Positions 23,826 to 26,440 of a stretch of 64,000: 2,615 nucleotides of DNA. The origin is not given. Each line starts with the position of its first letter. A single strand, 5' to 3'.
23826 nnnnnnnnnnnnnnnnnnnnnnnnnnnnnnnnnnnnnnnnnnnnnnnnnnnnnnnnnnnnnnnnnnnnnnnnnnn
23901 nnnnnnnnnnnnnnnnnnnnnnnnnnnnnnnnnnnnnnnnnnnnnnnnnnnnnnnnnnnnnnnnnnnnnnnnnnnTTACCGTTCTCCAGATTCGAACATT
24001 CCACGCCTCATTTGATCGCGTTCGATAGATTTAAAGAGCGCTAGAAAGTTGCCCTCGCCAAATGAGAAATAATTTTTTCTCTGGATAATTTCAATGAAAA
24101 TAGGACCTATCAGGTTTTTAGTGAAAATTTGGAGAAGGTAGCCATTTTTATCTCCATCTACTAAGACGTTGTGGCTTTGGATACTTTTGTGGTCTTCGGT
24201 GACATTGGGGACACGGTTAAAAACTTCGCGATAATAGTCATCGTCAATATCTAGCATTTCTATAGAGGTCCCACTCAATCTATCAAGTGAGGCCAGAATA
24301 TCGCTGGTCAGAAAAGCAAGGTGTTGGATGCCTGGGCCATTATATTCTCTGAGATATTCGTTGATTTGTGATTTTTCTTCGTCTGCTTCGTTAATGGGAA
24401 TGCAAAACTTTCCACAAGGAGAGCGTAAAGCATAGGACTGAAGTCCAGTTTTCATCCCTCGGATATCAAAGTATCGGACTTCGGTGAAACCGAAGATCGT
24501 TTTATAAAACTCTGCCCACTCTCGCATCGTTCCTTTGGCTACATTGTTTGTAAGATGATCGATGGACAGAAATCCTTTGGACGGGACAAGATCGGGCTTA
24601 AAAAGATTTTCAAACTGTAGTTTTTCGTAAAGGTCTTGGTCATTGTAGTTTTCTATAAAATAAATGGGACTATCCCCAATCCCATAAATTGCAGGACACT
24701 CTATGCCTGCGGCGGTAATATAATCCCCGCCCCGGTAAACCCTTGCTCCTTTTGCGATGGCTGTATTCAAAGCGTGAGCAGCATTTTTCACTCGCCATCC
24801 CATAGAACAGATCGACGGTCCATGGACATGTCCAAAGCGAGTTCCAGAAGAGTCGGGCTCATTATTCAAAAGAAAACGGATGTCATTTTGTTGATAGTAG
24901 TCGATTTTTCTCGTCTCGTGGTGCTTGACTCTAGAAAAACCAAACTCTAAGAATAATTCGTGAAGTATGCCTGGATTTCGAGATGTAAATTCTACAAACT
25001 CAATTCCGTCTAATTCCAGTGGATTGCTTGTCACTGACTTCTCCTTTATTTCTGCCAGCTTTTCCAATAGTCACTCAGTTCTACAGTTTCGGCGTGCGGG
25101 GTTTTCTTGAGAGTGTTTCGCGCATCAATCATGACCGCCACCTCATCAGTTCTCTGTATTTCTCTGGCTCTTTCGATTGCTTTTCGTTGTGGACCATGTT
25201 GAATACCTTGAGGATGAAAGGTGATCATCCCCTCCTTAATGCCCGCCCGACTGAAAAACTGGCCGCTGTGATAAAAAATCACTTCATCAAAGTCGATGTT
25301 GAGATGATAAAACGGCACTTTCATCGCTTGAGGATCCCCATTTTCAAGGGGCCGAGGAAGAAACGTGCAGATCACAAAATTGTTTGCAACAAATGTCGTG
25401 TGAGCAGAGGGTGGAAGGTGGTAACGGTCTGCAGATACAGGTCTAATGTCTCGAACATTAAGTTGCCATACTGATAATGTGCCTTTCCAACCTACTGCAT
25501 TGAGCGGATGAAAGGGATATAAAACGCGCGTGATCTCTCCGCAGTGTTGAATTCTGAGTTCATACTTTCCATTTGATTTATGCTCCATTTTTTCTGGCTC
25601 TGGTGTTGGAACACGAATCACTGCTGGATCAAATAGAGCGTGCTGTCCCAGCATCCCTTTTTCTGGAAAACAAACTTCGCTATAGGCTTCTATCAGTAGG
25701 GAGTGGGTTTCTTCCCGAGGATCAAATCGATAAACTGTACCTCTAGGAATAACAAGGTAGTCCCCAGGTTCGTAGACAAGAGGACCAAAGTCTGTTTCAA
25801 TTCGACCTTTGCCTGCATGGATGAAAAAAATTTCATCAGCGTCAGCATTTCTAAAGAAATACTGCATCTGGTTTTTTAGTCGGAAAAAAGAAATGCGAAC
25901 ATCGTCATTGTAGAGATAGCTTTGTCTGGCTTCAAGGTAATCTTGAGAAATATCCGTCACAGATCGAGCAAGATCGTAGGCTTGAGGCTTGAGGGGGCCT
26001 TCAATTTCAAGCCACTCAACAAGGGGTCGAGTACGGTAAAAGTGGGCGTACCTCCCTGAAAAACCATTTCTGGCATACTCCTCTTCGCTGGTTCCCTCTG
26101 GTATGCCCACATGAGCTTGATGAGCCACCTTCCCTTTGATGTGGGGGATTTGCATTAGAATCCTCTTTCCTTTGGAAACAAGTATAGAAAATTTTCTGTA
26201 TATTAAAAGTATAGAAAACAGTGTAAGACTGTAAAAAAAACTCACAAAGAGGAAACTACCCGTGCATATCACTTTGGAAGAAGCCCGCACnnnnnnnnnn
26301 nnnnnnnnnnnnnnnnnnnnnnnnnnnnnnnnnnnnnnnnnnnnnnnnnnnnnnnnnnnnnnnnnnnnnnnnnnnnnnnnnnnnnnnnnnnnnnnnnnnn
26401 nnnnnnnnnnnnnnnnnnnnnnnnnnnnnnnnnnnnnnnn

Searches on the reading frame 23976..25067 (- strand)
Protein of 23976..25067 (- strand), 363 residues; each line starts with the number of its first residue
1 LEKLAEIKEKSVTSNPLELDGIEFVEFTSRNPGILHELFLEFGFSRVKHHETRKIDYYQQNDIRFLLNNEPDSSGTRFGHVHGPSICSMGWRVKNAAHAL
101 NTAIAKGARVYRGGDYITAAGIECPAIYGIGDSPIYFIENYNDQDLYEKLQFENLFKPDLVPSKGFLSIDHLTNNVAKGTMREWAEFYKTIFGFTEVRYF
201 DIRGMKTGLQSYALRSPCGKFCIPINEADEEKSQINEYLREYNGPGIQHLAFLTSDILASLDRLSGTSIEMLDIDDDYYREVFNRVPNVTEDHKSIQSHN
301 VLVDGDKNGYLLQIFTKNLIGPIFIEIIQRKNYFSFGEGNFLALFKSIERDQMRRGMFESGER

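Call 6: search_protein_families(library=pfam, proteins=[window:23976-25067:-], max_evalue=0.01)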
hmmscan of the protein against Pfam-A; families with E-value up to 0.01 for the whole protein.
window:23976-25067:- (363 aa): 3 families
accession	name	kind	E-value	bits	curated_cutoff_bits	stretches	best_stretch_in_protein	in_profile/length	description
PF14696.12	Glyoxalase_5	-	6.3e-39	133.8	27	1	14-147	2-134/139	Hydroxyphenylpyruvate dioxygenase, HPPD, N-terminal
PF00903.31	Glyoxalase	-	1.8e-09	38.5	20.6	1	169-277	2-101/121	Glyoxalase/Bleomycin resistance protein/Dioxygenase superfamily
PF13669.12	Glyoxalase_4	-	9.1e-08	32.8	27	1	185-272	14-94/109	Glyoxalase/Bleomycin resistance protein/Dioxygenase superfamily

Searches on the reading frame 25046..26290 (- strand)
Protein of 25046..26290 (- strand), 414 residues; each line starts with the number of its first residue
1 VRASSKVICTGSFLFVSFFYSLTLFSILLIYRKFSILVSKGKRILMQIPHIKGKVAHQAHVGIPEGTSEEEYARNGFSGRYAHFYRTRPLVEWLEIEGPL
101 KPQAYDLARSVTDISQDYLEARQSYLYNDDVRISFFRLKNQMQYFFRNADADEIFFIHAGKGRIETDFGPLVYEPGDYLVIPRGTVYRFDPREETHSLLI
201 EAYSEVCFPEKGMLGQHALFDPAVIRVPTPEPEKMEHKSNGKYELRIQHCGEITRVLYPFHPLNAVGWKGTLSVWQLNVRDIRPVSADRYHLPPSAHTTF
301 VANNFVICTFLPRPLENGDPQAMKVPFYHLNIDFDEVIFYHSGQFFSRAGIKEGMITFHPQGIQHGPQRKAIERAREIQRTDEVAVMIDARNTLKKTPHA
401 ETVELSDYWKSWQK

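Call 6: search_protein_families(library=pfam, proteins=[window:25046-26290:-], max_evalue=0.01)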
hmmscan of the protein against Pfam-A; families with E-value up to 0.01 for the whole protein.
window:25046-26290:- (414 aa): 4 families
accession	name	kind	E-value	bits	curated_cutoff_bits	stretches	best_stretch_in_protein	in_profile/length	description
PF20510.4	HgmA_N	-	2.4e-13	50.5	20.2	1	128-273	122-267/273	Homogentisate 1,2-dioxygenase N-terminal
PF07883.17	Cupin_2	-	2.4e-05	24.4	27.2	1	150-192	18-59/70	Cupin domain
PF04209.19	HgmA_C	-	0.0001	22.6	21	1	297-413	28-147/153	Homogentisate 1,2-dioxygenase C-terminal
PF05899.18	Cupin_3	-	0.0071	16.5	23.5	0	148-186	22-61/74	EutQ-like cupin domain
